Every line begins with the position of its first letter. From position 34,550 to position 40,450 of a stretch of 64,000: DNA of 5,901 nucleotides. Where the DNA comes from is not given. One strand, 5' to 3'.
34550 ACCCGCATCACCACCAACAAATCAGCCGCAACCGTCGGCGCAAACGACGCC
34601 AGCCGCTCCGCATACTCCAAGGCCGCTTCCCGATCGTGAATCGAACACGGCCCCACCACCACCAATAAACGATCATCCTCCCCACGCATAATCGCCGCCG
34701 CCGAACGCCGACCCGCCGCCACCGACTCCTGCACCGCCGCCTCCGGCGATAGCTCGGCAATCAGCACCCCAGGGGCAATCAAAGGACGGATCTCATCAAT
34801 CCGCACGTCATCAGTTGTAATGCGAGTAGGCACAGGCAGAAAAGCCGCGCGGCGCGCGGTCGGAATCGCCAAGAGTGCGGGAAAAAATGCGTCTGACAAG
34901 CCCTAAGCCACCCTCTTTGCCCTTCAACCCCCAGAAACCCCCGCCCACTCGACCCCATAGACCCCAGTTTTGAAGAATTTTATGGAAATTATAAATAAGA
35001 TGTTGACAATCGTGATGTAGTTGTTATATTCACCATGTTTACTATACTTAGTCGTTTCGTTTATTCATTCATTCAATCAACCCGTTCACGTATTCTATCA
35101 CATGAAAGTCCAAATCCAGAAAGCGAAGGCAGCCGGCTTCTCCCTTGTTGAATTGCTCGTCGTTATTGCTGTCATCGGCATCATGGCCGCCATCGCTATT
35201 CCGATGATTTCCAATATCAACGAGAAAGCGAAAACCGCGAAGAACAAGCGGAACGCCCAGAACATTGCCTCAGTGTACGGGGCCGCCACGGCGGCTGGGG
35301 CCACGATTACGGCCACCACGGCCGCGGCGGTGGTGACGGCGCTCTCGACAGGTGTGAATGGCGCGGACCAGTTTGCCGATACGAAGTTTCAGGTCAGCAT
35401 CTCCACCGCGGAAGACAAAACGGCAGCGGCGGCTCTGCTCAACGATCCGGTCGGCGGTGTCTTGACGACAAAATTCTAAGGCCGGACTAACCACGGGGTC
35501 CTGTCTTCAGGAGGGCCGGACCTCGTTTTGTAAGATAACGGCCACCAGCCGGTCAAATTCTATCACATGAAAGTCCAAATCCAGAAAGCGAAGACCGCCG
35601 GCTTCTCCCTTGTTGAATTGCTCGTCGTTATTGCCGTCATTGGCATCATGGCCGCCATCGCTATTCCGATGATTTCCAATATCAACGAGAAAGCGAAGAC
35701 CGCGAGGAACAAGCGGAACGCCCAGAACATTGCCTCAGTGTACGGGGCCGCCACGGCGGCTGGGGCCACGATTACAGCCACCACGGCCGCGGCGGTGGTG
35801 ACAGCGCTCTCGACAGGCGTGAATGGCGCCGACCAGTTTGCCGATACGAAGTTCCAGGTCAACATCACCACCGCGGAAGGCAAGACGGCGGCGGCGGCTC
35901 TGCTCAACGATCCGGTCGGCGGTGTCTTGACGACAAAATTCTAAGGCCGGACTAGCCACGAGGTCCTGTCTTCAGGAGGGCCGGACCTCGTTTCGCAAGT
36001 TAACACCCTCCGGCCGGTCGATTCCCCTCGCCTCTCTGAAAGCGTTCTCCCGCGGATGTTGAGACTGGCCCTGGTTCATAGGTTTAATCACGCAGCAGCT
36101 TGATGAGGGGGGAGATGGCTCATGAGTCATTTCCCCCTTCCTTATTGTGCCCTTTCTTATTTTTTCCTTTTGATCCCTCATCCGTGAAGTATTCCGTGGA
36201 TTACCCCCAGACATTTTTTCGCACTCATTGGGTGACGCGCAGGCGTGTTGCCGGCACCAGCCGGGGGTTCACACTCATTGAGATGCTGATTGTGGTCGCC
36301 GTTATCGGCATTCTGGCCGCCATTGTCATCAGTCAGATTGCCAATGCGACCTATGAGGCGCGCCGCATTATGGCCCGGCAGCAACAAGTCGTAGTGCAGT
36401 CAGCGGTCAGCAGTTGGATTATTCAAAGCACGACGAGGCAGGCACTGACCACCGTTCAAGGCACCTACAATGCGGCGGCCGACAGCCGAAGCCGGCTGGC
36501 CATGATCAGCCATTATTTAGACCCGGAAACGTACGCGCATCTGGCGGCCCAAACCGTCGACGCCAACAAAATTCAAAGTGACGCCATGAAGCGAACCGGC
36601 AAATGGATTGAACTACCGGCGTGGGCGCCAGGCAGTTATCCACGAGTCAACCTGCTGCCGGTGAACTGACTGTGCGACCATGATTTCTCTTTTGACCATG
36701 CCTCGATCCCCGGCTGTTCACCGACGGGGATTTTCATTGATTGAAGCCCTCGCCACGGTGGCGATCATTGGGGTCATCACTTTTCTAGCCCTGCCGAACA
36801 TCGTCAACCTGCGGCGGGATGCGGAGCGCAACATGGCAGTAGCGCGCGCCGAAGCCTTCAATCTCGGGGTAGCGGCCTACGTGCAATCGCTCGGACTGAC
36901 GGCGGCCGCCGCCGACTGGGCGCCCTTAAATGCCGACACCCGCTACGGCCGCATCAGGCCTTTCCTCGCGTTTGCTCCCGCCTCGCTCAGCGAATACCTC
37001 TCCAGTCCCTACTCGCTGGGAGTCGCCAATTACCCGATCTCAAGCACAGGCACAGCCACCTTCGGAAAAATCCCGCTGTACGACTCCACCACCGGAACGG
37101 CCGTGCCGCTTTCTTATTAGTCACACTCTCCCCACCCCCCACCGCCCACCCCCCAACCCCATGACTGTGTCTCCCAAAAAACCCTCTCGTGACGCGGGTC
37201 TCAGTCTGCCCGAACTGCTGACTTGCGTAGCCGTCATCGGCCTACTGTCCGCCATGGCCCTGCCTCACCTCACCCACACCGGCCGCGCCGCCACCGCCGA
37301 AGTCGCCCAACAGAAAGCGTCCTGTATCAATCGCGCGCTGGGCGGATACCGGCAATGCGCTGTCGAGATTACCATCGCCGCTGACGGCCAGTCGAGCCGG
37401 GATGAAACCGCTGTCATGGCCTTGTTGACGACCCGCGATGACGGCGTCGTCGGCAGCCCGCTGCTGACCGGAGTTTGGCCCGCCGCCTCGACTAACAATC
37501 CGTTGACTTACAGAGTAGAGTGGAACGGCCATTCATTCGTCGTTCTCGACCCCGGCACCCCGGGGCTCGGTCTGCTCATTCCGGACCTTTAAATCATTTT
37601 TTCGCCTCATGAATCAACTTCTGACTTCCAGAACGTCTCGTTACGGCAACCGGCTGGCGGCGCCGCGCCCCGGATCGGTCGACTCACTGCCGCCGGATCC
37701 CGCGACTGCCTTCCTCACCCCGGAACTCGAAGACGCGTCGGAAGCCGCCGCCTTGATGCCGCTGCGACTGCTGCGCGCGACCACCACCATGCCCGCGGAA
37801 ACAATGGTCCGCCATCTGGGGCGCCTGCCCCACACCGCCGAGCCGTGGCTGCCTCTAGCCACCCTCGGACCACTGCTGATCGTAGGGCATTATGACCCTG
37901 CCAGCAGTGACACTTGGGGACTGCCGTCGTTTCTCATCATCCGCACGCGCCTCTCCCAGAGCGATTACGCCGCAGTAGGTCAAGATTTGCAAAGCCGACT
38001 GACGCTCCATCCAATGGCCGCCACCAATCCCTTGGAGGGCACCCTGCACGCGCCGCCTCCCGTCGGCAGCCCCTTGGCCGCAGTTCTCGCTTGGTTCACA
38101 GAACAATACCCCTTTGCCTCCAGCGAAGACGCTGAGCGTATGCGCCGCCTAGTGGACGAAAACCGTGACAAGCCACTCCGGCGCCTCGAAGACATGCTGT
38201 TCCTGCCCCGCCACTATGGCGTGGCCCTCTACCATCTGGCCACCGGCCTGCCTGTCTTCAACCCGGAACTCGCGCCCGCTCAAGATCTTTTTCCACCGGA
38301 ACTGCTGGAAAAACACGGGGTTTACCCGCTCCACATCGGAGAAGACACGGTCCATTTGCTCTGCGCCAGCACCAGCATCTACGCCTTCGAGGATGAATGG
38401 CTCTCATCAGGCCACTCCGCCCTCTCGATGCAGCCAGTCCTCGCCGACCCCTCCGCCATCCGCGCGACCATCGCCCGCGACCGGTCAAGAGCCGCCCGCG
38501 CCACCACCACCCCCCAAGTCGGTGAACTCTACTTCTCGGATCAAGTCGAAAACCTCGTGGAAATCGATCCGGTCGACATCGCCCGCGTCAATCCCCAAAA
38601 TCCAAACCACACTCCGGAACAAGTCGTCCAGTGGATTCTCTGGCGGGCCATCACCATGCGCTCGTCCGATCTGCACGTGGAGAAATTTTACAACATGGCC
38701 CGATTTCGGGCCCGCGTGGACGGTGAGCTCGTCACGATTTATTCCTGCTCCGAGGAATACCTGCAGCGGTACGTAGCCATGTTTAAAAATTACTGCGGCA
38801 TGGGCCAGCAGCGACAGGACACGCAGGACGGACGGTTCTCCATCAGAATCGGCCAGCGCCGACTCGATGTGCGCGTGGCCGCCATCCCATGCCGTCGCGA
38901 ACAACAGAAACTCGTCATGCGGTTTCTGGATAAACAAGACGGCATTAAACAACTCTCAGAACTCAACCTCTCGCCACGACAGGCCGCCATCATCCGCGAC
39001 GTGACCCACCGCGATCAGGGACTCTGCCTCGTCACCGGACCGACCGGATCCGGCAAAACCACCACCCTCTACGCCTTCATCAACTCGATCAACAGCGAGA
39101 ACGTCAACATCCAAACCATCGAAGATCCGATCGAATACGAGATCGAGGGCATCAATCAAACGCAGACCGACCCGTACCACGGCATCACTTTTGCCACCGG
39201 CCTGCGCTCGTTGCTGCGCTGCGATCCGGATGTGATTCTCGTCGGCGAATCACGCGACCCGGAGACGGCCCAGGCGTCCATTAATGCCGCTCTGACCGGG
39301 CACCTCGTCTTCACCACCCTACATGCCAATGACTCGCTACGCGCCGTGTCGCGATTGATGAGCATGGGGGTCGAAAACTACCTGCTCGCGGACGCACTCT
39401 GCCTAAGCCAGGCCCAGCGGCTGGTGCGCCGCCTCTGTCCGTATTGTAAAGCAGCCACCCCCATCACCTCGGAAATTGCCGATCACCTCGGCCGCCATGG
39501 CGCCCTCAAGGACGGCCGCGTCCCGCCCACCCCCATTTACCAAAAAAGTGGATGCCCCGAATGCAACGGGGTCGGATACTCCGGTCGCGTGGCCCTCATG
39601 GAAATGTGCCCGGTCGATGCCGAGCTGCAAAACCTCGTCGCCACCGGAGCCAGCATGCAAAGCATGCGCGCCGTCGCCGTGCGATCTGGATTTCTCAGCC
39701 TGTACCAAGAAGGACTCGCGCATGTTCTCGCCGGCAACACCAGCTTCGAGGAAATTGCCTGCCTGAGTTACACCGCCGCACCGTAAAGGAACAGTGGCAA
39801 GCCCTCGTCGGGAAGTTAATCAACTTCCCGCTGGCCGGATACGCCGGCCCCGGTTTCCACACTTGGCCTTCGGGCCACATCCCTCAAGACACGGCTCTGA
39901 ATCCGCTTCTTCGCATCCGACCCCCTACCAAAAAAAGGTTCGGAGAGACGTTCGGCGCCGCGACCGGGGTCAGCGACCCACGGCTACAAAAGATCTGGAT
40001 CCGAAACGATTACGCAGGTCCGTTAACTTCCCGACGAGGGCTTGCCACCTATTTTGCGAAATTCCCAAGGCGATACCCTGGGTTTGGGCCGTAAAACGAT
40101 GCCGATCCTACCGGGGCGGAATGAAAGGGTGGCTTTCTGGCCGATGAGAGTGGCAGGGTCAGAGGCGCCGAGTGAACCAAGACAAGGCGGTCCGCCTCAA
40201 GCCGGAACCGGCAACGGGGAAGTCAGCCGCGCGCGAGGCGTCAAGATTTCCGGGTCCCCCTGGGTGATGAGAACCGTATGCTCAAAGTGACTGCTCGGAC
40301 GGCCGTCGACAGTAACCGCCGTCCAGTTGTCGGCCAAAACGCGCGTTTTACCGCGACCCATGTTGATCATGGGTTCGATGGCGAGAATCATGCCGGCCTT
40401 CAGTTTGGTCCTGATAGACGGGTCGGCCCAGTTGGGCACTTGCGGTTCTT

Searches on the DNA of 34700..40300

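Call 80: search_rna_families(source=window, start=34700, end=40300, threshold=evalue, max_evalue=1)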
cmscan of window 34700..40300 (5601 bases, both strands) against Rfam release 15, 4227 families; matches with E-value up to 1: 0.
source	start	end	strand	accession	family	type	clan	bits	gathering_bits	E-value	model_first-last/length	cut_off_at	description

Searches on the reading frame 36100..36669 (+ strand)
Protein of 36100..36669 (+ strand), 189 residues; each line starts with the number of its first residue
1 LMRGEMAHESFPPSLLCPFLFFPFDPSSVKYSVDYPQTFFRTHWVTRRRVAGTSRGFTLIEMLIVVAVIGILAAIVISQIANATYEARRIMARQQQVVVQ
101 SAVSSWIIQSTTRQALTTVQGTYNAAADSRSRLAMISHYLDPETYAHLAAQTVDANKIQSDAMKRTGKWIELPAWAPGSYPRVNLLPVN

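Call 4: search_protein_families(library=pfam, proteins=[window:36100-36669:+], max_evalue=0.1)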
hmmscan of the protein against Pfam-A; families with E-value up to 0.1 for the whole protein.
window:36100-36669:+ (189 aa): 1 family
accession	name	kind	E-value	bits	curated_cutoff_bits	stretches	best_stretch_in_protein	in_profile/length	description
PF07963.17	N_methyl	-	1.4e-07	31.2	21.2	1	54-76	4-26/27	Prokaryotic N-terminal methylation motif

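Call 26: search_protein_families(library=ncbifam, proteins=[window:36100-36669:+], max_evalue=0.01)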
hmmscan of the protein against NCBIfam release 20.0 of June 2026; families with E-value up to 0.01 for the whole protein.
window:36100-36669:+ (189 aa): 11 families
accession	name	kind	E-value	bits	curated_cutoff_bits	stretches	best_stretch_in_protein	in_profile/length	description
TIGR02532.1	IV_pilin_GFxxxE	domain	9e-09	34.8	16.3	1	55-77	2-24/24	prepilin-type N-terminal cleavage/methylation domain-containing protein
TIGR01710.1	typeII_sec_gspG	equivalog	1.1e-08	35.2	88.85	1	55-106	1-52/134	type II secretion system major pseudopilin GspG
NF041775.1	typeIV_PilA_Myxo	equivalog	1.5e-07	31.6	400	1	49-82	5-38/214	type IV pilin protein PilA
NF040999.1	pilin_ComGC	equivalog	2.2e-07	31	75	1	55-118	2-65/84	competence type IV pilus major pilin ComGC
TIGR01708.2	typeII_sec_gspH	equivalog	5.3e-07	29.8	80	1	54-96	1-49/169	type II secretion system minor pseudopilin GspH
NF041013.1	T4P_ComGE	equivalog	1.2e-05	25.3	49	1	55-111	4-61/83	competence type IV pilus minor pilin ComGE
NF007862.0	PRK10574.1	equivalog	1.7e-05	25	138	1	54-101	4-51/145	prepilin peptidase-dependent pilin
NF040982.1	ComGD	equivalog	0.00025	21.4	70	1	55-86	2-32/139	competence type IV pilus minor pilin ComGD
TIGR02596.1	TIGR02596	subfamily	0.0015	18.7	70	1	57-100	1-43/196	Verru_Chthon cassette protein D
TIGR01707.1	gspI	equivalog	0.0031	18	44.35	1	56-125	1-70/101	type II secretion system minor pseudopilin GspI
TIGR02599.1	TIGR02599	subfamily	0.0063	15.8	256.5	1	56-98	1-43/361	Verru_Chthon cassette protein C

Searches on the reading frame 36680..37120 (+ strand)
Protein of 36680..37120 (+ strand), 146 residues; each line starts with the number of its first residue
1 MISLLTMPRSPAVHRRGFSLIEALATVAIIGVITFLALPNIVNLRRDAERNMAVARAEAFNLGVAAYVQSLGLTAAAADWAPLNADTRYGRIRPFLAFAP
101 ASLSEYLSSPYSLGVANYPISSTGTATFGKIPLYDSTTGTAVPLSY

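Call 4: search_protein_families(library=pfam, proteins=[window:36680-37120:+], max_evalue=0.1)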
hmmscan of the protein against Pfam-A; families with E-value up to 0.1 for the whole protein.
window:36680-37120:+ (146 aa): 2 families
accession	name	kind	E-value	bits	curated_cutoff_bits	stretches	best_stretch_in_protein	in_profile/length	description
PF07963.17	N_methyl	-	3.7e-05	23.6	21.2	1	14-37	3-26/27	Prokaryotic N-terminal methylation motif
PF03601.19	Cons_hypoth698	-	0.098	12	24.5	0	10-54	133-177/304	Conserved hypothetical protein 698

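Call 26: search_protein_families(library=ncbifam, proteins=[window:36680-37120:+], max_evalue=0.01)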
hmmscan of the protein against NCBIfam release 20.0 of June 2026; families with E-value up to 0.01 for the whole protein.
window:36680-37120:+ (146 aa): 5 families
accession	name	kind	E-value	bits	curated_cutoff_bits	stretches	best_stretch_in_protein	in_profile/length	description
NF041013.1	T4P_ComGE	equivalog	1.1e-05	25.4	49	1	16-51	4-39/83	competence type IV pilus minor pilin ComGE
NF041775.1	typeIV_PilA_Myxo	equivalog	6.5e-05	23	400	1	15-50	10-45/214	type IV pilin protein PilA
TIGR02532.1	IV_pilin_GFxxxE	domain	8.3e-05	22.3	16.3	1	15-38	1-24/24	prepilin-type N-terminal cleavage/methylation domain-containing protein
NF040999.1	pilin_ComGC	equivalog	0.0011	19.2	75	1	16-54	2-40/84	competence type IV pilus major pilin ComGC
TIGR01710.1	typeII_sec_gspG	equivalog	0.0012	18.8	88.85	1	16-61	1-46/134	type II secretion system major pseudopilin GspG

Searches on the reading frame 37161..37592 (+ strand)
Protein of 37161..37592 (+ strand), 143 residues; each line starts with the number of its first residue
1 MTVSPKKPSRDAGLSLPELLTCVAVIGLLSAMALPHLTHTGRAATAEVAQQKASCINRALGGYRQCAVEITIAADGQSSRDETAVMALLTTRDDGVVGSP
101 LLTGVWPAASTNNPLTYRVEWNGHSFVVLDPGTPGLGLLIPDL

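Call 4: search_protein_families(library=pfam, proteins=[window:37161-37592:+], max_evalue=0.1)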
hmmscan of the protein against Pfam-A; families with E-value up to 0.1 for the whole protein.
window:37161-37592:+ (143 aa): 1 family
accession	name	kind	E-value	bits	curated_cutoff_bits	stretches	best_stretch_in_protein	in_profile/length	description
PF07963.17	N_methyl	-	0.0028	17.6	21.2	1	9-34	2-27/27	Prokaryotic N-terminal methylation motif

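Call 26: search_protein_families(library=ncbifam, proteins=[window:37161-37592:+], max_evalue=0.01)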
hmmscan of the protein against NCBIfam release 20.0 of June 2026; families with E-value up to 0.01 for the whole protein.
window:37161-37592:+ (143 aa): 3 families
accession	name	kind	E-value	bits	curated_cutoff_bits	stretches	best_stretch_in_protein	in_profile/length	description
TIGR01710.1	typeII_sec_gspG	equivalog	0.00012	22.1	88.85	1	13-65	2-54/134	type II secretion system major pseudopilin GspG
TIGR02532.1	IV_pilin_GFxxxE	domain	0.00034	20.3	16.3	1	12-34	2-24/24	prepilin-type N-terminal cleavage/methylation domain-containing protein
NF041775.1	typeIV_PilA_Myxo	equivalog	0.0031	17.5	400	1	3-39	3-38/214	type IV pilin protein PilA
